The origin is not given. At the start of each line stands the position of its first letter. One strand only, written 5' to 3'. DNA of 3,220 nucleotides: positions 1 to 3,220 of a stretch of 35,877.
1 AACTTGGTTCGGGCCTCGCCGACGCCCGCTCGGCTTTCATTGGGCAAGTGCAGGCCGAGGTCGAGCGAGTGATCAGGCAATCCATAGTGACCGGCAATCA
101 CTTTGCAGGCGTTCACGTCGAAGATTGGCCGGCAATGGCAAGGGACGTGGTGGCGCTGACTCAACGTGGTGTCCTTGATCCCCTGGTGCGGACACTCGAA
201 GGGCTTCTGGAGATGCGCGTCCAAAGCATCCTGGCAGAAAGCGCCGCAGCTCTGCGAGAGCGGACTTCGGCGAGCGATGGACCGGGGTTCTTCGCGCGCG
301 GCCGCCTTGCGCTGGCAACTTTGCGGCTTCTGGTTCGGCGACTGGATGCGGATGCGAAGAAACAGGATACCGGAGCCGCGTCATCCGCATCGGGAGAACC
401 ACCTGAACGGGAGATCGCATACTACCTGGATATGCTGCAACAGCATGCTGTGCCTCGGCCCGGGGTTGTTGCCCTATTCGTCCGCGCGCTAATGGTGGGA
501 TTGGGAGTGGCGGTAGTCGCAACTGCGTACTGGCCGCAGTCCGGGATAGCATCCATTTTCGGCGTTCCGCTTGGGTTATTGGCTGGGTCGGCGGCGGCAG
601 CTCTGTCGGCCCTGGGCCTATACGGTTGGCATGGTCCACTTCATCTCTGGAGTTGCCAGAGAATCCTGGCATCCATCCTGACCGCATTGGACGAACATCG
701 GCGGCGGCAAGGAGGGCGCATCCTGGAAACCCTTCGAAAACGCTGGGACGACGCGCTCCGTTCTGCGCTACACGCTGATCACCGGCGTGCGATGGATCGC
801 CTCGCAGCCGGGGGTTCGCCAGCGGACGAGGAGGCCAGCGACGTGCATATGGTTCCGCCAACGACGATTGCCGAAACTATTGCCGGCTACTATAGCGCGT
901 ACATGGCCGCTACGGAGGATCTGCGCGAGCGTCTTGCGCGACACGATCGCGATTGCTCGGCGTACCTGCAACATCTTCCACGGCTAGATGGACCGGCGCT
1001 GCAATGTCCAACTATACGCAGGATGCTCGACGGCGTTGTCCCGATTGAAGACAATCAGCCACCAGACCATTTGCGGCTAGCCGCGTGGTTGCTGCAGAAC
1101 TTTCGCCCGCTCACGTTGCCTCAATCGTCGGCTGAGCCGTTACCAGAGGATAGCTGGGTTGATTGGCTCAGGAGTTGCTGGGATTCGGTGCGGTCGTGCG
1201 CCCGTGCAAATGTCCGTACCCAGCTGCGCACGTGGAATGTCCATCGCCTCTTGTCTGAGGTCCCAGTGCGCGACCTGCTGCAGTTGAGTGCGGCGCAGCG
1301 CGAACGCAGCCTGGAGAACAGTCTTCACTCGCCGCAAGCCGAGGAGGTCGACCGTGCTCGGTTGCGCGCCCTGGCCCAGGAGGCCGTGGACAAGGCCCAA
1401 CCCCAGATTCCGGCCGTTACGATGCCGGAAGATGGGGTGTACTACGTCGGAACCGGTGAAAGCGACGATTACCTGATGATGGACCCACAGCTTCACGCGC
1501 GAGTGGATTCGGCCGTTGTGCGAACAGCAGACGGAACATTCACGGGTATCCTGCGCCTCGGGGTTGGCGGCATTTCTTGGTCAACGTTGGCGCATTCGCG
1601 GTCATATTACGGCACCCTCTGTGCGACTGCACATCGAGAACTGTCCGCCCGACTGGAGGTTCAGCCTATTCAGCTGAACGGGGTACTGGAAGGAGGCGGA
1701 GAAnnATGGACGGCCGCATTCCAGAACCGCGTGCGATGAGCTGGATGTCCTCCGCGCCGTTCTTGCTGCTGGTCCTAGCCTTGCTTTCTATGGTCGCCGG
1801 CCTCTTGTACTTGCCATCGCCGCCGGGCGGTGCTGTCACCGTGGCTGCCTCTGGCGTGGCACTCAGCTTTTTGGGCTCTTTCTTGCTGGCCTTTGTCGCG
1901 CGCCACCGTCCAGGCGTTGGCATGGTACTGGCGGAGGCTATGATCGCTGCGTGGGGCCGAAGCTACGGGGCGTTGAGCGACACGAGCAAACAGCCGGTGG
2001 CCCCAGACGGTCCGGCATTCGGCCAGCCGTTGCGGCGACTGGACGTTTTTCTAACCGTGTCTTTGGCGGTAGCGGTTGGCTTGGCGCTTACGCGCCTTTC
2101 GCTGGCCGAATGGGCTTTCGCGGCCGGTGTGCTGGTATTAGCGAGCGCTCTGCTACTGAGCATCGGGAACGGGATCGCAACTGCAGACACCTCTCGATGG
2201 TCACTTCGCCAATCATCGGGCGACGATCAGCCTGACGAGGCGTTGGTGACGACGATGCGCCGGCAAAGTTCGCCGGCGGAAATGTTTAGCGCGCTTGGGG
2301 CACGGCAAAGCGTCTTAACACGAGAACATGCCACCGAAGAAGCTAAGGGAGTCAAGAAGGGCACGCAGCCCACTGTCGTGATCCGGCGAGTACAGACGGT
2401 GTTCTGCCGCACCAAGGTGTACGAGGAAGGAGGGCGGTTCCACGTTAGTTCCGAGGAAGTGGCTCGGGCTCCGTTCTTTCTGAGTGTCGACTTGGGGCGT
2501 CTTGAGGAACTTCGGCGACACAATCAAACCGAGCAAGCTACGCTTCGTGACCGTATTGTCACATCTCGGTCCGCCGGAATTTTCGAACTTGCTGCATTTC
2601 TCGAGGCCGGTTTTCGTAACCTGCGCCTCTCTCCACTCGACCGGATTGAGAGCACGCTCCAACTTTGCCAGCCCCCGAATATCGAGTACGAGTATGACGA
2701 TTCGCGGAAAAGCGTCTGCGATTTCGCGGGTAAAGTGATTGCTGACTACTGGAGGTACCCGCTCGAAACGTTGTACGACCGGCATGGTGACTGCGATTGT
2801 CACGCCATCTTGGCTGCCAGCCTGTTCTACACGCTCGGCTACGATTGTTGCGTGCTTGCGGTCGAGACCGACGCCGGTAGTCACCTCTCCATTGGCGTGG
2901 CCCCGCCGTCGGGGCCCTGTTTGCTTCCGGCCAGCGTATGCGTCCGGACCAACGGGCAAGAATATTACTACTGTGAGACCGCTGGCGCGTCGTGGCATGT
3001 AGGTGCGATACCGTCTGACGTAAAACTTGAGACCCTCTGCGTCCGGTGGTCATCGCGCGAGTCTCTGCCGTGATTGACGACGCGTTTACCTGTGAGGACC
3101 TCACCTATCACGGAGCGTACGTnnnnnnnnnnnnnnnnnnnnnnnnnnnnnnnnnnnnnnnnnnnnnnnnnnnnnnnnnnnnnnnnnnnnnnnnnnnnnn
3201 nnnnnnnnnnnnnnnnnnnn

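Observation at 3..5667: Translationally coupled membrane module: unknown TM protein, TM-transglutaminase-like peptidase, CvpA fusion, M48 peptidase-TerB fusion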

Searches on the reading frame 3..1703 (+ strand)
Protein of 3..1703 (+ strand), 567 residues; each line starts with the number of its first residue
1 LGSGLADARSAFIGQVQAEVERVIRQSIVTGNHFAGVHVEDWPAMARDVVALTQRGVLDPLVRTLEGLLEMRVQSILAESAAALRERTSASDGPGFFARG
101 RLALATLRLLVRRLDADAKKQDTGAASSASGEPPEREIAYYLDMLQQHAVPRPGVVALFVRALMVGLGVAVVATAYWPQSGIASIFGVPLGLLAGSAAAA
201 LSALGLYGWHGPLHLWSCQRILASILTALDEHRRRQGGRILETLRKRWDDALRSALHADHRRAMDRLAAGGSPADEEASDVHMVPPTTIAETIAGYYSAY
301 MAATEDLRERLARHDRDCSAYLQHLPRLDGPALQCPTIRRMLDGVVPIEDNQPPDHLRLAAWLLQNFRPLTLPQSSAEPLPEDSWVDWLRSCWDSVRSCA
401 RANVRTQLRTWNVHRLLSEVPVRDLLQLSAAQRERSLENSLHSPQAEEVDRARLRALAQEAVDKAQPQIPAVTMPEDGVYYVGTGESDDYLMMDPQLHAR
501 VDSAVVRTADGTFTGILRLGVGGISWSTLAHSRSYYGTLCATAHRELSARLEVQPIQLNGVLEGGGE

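Call 3: search_protein_families(library=pfam, proteins=[window:3-1703:+], max_evalue=0.01)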
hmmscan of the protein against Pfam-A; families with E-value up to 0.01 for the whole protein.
window:3-1703:+ (567 aa): 0 families

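Call 4: search_protein_families(library=ncbifam, proteins=[window:3-1703:+], max_evalue=0.01)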
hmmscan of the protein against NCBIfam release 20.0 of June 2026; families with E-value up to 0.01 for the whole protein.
window:3-1703:+ (567 aa): 0 families

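Call 5: search_protein_families(library=padloc, proteins=[window:3-1703:+], max_evalue=0.01)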
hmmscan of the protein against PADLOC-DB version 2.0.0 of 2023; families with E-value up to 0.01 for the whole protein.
window:3-1703:+ (567 aa): 0 families

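Call 36: search_protein_representatives(protein=window:3-1703:+)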
Query: 567 residues. Proteins with E-value up to 0.001 (for the whole library): 6; up to 1e-10: 5; up to 1e-30: 2. The best 6 are listed.
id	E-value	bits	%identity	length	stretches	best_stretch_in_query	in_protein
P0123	0.0e+00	1230.2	100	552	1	16-567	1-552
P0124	1.5e-60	222.1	31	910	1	5-558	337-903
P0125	1.4e-16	77.0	26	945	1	11-527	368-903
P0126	2.5e-11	59.6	28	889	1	34-493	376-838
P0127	6.3e-11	58.3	26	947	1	40-500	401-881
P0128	5.3e-10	55.2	27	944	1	39-507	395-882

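Call 37: search_protein_families(library=pfam, proteins=[P0124, P0125, P0126, P0127, P0128], max_evalue=0.01)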
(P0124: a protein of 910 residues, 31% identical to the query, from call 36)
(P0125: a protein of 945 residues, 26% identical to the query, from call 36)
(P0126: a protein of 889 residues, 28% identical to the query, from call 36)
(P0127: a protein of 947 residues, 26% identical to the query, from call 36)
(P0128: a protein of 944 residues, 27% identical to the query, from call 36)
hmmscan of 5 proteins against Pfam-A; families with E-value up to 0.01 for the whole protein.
P0124 (910 aa): 0 families

P0125 (945 aa): 0 families

P0126 (889 aa): 0 families

P0127 (947 aa): 0 families

P0128 (944 aa): 0 families

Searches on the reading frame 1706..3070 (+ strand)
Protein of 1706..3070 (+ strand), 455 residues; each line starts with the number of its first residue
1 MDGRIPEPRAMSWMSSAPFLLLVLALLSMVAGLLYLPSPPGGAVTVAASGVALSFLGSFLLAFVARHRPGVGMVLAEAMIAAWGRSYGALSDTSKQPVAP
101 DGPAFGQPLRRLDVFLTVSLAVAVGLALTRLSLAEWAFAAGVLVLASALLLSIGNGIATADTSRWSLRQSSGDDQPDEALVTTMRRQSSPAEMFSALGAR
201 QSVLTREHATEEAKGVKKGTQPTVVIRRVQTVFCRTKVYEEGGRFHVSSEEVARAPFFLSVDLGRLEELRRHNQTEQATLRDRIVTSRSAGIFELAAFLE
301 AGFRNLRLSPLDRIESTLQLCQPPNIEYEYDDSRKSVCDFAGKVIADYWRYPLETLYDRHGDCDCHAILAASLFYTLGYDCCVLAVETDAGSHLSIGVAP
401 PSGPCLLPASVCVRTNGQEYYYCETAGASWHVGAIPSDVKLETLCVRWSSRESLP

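Call 3: search_protein_families(library=pfam, proteins=[window:1706-3070:+], max_evalue=0.01)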
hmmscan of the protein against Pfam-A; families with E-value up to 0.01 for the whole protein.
window:1706-3070:+ (455 aa): 1 family
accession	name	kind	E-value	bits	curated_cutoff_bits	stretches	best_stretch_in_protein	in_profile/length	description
PF04473.18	DUF553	-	0.0077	16.1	20.5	0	325-386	29-88/140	Transglutaminase-like domain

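Call 4: search_protein_families(library=ncbifam, proteins=[window:1706-3070:+], max_evalue=0.01)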
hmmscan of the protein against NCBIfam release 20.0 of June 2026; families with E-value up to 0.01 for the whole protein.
window:1706-3070:+ (455 aa): 0 families

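Call 5: search_protein_families(library=padloc, proteins=[window:1706-3070:+], max_evalue=0.01)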
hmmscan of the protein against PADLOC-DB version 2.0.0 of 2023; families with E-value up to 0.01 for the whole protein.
window:1706-3070:+ (455 aa): 0 families

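Call 49: find_homologous_proteins(query=window:1706-3070:+, region=290-455)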
Query window:1706-3070:+, residues 290-455 (166 aa): 8 proteins with E <= 0.001 among 417 candidates.
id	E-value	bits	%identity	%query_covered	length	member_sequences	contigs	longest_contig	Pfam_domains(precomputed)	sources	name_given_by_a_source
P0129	6.3e-110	383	100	100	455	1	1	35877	-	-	-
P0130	8.0e-53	197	58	95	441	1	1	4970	-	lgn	-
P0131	2.8e-50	189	57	96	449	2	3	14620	-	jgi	-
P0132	5.0e-50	188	54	96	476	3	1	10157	-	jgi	-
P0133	2.1e-45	173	49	97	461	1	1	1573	-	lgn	-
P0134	4.7e-44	168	51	96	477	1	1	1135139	-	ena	-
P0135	1.0e-16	79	36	83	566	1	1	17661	-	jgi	jgi:hypothetical protein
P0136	4.3e-10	58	34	71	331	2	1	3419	-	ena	-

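Call 50: find_encoding_contigs(protein=P0134, flank=10000, max_places=1)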
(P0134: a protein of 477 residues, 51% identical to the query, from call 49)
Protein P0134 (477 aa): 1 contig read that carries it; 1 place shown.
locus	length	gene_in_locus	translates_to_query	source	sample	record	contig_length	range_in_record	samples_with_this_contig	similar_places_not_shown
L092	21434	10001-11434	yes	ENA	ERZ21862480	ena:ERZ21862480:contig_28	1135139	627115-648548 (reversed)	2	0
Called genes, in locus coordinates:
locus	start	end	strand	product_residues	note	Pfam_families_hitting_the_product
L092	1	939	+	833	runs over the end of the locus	PF13519:VWA_2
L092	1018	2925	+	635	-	-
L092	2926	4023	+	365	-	-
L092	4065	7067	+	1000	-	PF13809:Tubulin_2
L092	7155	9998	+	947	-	-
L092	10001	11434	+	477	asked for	-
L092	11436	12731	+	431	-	PF02674:Colicin_V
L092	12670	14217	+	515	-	PF07819:PGAP1 (weak), PF00561:Abhydrolase_1 (weak), PF24096:DUF7379 (weak)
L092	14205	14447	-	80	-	-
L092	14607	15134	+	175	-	-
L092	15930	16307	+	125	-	-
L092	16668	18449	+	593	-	-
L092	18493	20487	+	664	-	PF03787:RAMPs (faint)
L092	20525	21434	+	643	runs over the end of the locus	PF03787:RAMPs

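Call 51: find_encoding_contigs(protein=P0131, flank=10000, max_places=2)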
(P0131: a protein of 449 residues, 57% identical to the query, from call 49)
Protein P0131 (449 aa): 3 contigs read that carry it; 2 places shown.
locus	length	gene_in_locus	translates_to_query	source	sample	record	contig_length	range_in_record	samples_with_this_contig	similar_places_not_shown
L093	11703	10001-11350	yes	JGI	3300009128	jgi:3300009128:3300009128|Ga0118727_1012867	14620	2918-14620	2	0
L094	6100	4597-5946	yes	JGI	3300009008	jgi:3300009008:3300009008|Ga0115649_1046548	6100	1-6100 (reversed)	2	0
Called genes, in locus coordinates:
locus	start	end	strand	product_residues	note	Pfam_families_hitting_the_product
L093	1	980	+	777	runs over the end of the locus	PF00092:VWA (faint)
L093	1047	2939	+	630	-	PF13519:VWA_2 (weak)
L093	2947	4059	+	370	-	-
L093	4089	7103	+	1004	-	PF13809:Tubulin_2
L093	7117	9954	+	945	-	-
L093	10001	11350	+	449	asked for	-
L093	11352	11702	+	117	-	?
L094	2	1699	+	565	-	?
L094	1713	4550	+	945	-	-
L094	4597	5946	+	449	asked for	-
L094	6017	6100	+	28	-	?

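Call 52: find_encoding_contigs(protein=P0132, flank=10000, max_places=1)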
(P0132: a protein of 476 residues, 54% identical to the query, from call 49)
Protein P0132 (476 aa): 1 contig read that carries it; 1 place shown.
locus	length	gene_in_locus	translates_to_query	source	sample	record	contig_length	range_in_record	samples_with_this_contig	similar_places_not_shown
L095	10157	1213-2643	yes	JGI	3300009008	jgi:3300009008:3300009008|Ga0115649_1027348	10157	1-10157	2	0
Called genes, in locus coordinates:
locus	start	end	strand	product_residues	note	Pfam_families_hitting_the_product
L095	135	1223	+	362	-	-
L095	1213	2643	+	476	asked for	-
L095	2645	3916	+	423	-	PF02674:Colicin_V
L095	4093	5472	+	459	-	PF07819:PGAP1 (weak), PF05057:DUF676 (weak), PF24096:DUF7379 (weak)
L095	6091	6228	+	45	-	-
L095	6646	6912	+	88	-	-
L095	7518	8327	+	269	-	-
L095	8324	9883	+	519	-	-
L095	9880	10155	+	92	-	?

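Call 62: search_solved_structures(query=A2, max_evalue=1, show_alignments=2)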
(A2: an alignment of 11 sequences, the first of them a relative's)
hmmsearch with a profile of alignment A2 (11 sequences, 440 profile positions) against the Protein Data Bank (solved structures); distinct sequences matched with E-value up to 1: 3.
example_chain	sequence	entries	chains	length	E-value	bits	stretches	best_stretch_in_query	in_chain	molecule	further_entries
4fgo_A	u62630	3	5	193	0.0088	18.2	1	330-364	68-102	Periplasmic protein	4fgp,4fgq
4u65_E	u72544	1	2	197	0.011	17.9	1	288-353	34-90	Putative cystine protease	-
7ne8_A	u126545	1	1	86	0.81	11.7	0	405-420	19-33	tick salivary protein BSAP1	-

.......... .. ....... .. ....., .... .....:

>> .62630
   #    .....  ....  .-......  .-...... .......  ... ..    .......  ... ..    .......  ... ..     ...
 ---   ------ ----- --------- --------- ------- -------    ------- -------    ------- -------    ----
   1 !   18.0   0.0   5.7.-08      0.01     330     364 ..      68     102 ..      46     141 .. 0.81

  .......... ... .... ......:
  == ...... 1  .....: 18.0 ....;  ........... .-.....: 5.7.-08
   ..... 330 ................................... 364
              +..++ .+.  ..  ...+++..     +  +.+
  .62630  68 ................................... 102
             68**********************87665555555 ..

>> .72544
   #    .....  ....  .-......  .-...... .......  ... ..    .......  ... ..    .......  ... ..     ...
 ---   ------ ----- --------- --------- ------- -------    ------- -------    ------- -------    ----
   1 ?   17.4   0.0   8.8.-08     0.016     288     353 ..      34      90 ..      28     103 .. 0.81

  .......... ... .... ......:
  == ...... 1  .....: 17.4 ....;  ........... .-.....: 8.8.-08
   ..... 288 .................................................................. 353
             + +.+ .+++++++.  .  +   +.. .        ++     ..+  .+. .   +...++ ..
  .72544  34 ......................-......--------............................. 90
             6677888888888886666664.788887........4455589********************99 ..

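Call 63: search_protein_families(library=pfam, alignment_id=A2, max_evalue=0.1)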
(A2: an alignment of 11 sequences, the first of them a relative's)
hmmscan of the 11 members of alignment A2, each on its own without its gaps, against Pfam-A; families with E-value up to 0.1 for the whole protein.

A. member 1, P0129 (455 aa): 3 families
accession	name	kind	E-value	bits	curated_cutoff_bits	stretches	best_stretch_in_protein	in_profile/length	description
PF04473.18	DUF553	-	0.0077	16.1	20.5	1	325-386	29-88/140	Transglutaminase-like domain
PF24656.1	CEPT76_peptidase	-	0.021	15.4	27.8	0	347-388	1-42/121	CEP76 peptidase-like domain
PF10702.14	DUF2507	-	0.089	13.2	35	0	256-303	45-92/123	Protein of unknown function (DUF2507)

B. families by the number of members that match (of 11 scanned): 7 families
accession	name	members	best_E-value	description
PF04473.18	DUF553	9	5.9e-08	Transglutaminase-like domain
PF01841.26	Transglut_core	4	0.0017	Transglutaminase-like superfamily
PF24656.1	CEPT76_peptidase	3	0.0035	CEP76 peptidase-like domain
PF06035.17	Peptidase_C93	2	0.0078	Bacterial transglutaminase-like cysteine proteinase BTLCP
PF13398.12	Peptidase_M50B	1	0.065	Peptidase M50B-like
PF10702.14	DUF2507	1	0.089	Protein of unknown function (DUF2507)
PF04634.17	YezG-like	1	0.096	Immunity protein YezG-like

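Call 70: predict_structure(alignment_id=A2)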
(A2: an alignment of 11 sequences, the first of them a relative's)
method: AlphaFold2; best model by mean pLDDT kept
length: 455 residues; sequences in the alignment: 11
mean_pLDDT: 68.8   pTM: 0.54
mean pLDDT of the five models: 68.8, 66.8, 64.5, 64.2, 62.1
residues with pLDDT >= 90: 41; 70-90: 202; 50-70: 124; < 50: 88
segments of 3 or more residues with pLDDT < 50: 1-3, 87-110, 160-202, 210-212, 214-220, 453-455
pLDDT, mean of each block of 10 residues (from residue 1): 51 74 76 64 74 81 71 67 54 38 40 60 63 66 74 62 36 38 37 45 49 45 80 81 70 88 86 77 83 85 84 90 87 67 69 91 91 91 86 85 55 70 71 75 82 49
secondary structure, 60 per line:
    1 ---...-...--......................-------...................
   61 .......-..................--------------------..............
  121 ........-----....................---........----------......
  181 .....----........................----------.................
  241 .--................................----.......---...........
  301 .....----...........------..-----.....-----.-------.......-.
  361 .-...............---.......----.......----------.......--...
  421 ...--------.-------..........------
elements in order: E4-6 H13-34 H42-67 H69-83 E84-86 H107-128 H134-153 E157-161 H175-185 H190-213 E224-241 E244-262 H263-275 H280-286 H290-305 H310-320 H334-337 H352-358 H363-377 E381-387 E392-398 E412-415 E418-423 E440-449

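Call 72: search_protein_families(library=pfam, proteins=[L092:7155-9995:+, L092:12670-14214:+, L092:1018-2922:+, L092:2926-4020:+], max_evalue=0.05)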
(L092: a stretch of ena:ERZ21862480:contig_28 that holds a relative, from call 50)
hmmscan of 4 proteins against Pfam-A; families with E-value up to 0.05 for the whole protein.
L092:7155-9995:+ (947 aa): 0 families

L092:12670-14214:+ (515 aa): 8 families
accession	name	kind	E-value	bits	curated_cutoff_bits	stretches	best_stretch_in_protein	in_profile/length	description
PF07819.20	PGAP1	-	4.4e-07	30.3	24.3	1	165-261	35-135/233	PGAP1-like alpha/beta domain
PF24096.1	DUF7379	-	9.9e-07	29.3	33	1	211-263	68-120/191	Domain of unknown function (DUF7379)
PF00561.26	Abhydrolase_1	-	1.3e-05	25.4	25.8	1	194-256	50-105/245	alpha/beta hydrolase fold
PF05057.20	DUF676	-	0.00028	20.9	20.3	1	210-263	74-133/217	Putative serine esterase (DUF676)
PF02089.21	Palm_thioest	-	0.00081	19.6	26.8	1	210-262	70-117/254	Palmitoyl protein thioesterase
PF02450.21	LCAT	-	0.0077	15.9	21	1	203-259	112-166/392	Lecithin:cholesterol acyltransferase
PF06259.18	Abhydrolase_8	-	0.017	15.3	20.5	1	198-265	93-154/178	Alpha/beta hydrolase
PF01674.24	Lipase_2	-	0.021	14.8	20.3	1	204-233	66-95/219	Lipase (class 2)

L092:1018-2922:+ (635 aa): 1 family
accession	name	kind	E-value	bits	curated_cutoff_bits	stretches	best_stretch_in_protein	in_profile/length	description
PF13519.12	VWA_2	-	0.001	20.1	27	1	58-193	1-107/107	von Willebrand factor type A domain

L092:2926-4020:+ (365 aa): 0 families

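Call 73: fold_search(model_id=the predicted structure, library=pdb)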
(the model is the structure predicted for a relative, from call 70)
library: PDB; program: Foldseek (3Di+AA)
matches with E <= 10: 313; with E <= 0.001: 1
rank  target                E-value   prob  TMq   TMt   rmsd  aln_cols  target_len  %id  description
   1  4xz7_B                8.4e-04  1.00  0.23  0.26  21.4       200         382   12  Crystal structure of a TGase (released 2015-06-24)
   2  9y6s_8G               1.2e-03  1.00  0.18  0.14  15.3       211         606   14  96-nm repeat of the Leishmania tarentolae doublet microtubule (released 2025-12-17)
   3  4u65_E                1.7e-03  1.00  0.18  0.42   9.2       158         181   20  Structure of the periplasmic output domain of the Legionella pneumophila LapD ortholog CdgS9 in complex with Pseudomon (released 2014-08-13)
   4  8rmy_D                1.7e-03  0.99  0.20  0.19  14.6       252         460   11  Transglutaminase 3 in complex with inhibitor Z-don and DH patient-derived Fab DH63-A02 (released 2025-03-12)
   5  3isr_B                1.9e-03  0.99  0.22  0.33  21.7       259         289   12  The Crystal Structure of a Putative Cysteine Protease from Cytophaga hutchinsonii to 1.9A (released 2009-09-08)
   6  3isr_C                2.1e-03  0.89  0.17  0.25  21.2       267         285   12  The Crystal Structure of a Putative Cysteine Protease from Cytophaga hutchinsonii to 1.9A (released 2009-09-08)
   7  3isr_A                3.1e-03  0.97  0.19  0.29  20.6       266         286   10  The Crystal Structure of a Putative Cysteine Protease from Cytophaga hutchinsonii to 1.9A (released 2009-09-08)
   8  8rmy_A                3.2e-03  0.98  0.20  0.20  14.8       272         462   11  Transglutaminase 3 in complex with inhibitor Z-don and DH patient-derived Fab DH63-A02 (released 2025-03-12)
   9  8rmx_A                4.4e-03  0.98  0.20  0.20  14.3       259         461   10  Transglutaminase 3 in complex with DH patient-derived Fab DH63-A02 (released 2025-03-12)
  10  9bc3_A                4.7e-03  0.99  0.23  0.24  12.7       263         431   12  Transglutaminase 2 - Alternate state (released 2024-07-03)
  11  3s3j_A                4.7e-03  0.99  0.21  0.15  12.5       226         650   11  Transglutaminase 2 in complex with a novel inhibitor (released 2012-06-06)
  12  3kd4_A                4.9e-03  0.96  0.19  0.17  20.6       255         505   10  CRYSTAL STRUCTURE OF A PUTATIVE PROTEASE (BDI_1141) FROM PARABACTEROIDES DISTASONIS ATCC 8503 AT 2.00 A RESOLUTION (released 2009-11-24)
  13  1l9m_B                5.2e-03  0.99  0.21  0.15  14.1       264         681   11  Three-dimensional structure of the human transglutaminase 3 enzyme: binding of calcium ions change structure for activ (released 2002-05-29)
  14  8rmx_D                6.1e-03  0.97  0.20  0.19  13.8       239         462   10  Transglutaminase 3 in complex with DH patient-derived Fab DH63-A02 (released 2025-03-12)
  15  6a8p_A                6.4e-03  0.99  0.22  0.15  12.6       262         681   11  Transglutaminase 2 mutant G224V in complex with GTP (released 2018-09-26)
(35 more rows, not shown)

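Call 88: search_protein_families(library=padloc, proteins=[L092:4065-7064:+, L092:12670-14214:+], max_evalue=0.01)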
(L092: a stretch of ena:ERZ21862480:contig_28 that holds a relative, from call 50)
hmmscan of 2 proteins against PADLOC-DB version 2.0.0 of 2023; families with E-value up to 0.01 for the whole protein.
L092:4065-7064:+ (1000 aa): 0 families

L092:12670-14214:+ (515 aa): 0 families

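Call 95: search_solved_structures(query=A4, max_evalue=1)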
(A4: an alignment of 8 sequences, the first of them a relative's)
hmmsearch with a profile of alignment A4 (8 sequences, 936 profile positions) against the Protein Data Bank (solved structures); distinct sequences matched with E-value up to 1: 0.

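Call 102: find_related_loci(query=A2, collection=metagenome_contigs, flank=10000)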
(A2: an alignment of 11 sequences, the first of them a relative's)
Query A2 (455 aa) in metagenome_contigs; peptide patterns used: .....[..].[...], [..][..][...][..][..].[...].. (x = any residue, [..] = any of these).
600 stretches matched a pattern (row limit reached: there are more); 486 encode a relative of the query (tblastn E <= 1e-3); the best 80 are kept; 80 distinct loci.
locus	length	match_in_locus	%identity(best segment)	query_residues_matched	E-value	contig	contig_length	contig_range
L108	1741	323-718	39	294-433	3e-24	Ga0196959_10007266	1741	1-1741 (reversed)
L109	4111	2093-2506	35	295-440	5e-22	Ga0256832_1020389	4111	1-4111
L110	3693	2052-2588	32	259-440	1e-21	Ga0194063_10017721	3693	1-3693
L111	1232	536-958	31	279-438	2e-20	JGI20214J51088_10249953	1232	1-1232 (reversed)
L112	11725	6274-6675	37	295-436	1e-19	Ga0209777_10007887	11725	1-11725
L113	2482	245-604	37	308-433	2e-19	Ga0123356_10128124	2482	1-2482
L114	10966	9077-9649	31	249-440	5e-19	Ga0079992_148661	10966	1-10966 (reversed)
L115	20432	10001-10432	32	285-440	9e-19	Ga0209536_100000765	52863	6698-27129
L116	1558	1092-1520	34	285-439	7e-19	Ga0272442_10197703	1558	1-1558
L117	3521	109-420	40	325-439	1e-18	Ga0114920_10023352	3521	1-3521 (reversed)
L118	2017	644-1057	33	283-439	3e-18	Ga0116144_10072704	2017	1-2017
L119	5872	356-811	33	284-454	4e-18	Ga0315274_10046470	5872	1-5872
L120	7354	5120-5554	34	283-439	5e-18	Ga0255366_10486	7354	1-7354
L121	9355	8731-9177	29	283-440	4e-18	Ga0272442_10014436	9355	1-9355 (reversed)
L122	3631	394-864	30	261-436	5e-18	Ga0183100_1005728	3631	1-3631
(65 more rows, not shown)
